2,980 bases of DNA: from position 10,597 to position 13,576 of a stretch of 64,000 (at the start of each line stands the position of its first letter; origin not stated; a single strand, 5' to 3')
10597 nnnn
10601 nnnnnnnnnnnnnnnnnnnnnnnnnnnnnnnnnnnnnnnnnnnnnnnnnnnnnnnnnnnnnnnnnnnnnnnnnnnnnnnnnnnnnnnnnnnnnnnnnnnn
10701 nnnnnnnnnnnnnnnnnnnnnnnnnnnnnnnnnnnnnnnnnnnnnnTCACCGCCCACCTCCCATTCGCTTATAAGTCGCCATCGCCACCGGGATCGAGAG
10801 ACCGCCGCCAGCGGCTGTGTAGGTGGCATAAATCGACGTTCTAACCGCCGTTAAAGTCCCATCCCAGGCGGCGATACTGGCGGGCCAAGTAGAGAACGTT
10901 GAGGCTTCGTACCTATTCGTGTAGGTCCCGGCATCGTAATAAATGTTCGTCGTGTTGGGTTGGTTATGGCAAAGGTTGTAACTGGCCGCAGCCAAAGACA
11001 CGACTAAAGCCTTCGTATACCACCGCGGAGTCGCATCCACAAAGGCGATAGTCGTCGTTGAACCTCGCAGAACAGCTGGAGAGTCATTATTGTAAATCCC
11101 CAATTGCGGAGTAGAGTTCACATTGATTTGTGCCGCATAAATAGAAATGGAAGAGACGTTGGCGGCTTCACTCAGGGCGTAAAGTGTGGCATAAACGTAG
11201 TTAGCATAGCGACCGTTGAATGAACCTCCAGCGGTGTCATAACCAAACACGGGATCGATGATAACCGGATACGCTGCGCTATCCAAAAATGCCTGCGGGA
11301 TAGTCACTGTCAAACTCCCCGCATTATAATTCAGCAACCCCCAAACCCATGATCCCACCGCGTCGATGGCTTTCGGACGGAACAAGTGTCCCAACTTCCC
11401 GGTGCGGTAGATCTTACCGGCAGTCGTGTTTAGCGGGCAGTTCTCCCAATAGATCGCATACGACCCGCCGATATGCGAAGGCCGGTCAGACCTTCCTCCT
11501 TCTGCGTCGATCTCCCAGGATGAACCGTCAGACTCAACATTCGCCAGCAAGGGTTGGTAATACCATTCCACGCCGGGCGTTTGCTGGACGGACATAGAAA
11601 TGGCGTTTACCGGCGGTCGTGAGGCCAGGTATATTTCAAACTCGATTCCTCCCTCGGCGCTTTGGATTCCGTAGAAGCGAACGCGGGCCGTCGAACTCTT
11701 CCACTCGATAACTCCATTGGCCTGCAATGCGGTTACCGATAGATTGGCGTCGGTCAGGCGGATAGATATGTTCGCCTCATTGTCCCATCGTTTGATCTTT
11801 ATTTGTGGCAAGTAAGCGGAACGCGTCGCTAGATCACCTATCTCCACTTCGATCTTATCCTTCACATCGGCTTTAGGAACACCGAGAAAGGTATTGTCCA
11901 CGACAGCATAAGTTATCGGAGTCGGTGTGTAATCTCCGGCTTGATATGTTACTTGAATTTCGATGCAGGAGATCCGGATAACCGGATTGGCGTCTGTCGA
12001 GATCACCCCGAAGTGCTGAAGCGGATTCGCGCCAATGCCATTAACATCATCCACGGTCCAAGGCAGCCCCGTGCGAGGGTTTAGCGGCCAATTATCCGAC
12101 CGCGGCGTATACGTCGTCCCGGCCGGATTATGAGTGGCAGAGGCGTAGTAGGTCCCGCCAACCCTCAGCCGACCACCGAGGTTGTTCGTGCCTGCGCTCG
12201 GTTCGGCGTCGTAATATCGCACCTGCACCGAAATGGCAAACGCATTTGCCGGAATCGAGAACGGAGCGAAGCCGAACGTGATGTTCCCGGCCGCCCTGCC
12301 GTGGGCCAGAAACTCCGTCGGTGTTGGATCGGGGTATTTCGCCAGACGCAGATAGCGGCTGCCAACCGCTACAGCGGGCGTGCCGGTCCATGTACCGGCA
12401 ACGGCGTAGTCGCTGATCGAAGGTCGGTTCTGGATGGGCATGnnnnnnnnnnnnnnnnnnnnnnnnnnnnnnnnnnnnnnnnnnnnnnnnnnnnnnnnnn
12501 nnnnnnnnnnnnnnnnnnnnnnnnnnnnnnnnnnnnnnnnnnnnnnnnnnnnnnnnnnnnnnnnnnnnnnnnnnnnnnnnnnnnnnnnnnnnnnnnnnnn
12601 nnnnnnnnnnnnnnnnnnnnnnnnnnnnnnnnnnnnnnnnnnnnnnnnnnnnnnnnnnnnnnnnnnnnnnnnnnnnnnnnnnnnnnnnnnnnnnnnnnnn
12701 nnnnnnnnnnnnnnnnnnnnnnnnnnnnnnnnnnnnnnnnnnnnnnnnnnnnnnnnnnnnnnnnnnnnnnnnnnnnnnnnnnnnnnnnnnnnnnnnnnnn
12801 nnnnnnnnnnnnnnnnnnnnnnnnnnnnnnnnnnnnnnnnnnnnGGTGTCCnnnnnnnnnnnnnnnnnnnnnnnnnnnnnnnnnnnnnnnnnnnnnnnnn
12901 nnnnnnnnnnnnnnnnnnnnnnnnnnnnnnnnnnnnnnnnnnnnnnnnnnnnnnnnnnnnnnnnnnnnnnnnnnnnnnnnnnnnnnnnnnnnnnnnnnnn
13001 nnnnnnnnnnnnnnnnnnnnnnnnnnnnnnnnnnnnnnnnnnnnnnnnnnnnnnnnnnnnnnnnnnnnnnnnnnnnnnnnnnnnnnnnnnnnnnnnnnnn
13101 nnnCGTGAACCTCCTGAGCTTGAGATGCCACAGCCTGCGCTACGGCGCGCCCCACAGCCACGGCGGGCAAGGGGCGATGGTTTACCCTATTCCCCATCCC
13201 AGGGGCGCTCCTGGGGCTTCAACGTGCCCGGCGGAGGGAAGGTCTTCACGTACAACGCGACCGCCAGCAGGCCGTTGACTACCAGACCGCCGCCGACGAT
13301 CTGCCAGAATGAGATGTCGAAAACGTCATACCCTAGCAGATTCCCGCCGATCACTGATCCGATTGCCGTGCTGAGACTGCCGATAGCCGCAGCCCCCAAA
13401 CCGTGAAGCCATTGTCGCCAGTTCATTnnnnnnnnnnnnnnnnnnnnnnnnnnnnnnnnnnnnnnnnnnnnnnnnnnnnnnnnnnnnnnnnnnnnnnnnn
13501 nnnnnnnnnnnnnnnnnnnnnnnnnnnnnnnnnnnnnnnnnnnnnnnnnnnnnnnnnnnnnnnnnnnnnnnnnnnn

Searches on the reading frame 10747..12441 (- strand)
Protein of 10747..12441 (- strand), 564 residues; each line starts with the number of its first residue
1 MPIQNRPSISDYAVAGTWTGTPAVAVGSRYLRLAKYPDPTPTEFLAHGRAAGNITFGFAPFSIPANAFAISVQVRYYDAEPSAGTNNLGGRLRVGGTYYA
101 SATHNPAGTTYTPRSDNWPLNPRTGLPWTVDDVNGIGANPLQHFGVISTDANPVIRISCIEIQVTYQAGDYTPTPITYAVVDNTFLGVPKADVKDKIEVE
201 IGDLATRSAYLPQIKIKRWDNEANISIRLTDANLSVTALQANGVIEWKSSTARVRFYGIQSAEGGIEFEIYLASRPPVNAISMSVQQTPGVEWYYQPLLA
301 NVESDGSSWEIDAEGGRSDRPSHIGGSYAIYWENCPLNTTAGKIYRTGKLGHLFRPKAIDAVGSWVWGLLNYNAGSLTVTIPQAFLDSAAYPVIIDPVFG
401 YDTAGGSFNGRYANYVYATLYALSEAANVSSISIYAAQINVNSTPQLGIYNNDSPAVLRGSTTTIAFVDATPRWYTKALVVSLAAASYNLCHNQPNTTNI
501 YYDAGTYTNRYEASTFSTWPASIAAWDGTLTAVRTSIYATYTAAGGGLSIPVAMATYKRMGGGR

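Call 21: search_protein_families(library=phrogs, proteins=[window:10747-12441:-], max_evalue=0.01)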
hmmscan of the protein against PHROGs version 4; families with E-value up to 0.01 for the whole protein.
window:10747-12441:- (564 aa): 1 family
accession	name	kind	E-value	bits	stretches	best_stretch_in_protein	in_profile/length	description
phrog_6368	-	unknown function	1.3e-05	25.6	1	50-136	233-320/328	-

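Call 71: search_protein_families(library=pfam, proteins=[window:10747-12441:-], max_evalue=0.001)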
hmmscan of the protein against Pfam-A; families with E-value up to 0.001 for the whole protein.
window:10747-12441:- (564 aa): 0 families

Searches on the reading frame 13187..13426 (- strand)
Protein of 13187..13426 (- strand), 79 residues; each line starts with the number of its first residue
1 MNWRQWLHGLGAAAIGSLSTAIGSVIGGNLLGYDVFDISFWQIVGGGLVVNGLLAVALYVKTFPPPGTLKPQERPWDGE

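Call 21: search_protein_families(library=phrogs, proteins=[window:13187-13426:-], max_evalue=0.01)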
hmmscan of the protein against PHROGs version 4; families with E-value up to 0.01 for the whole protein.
window:13187-13426:- (79 aa): 0 families
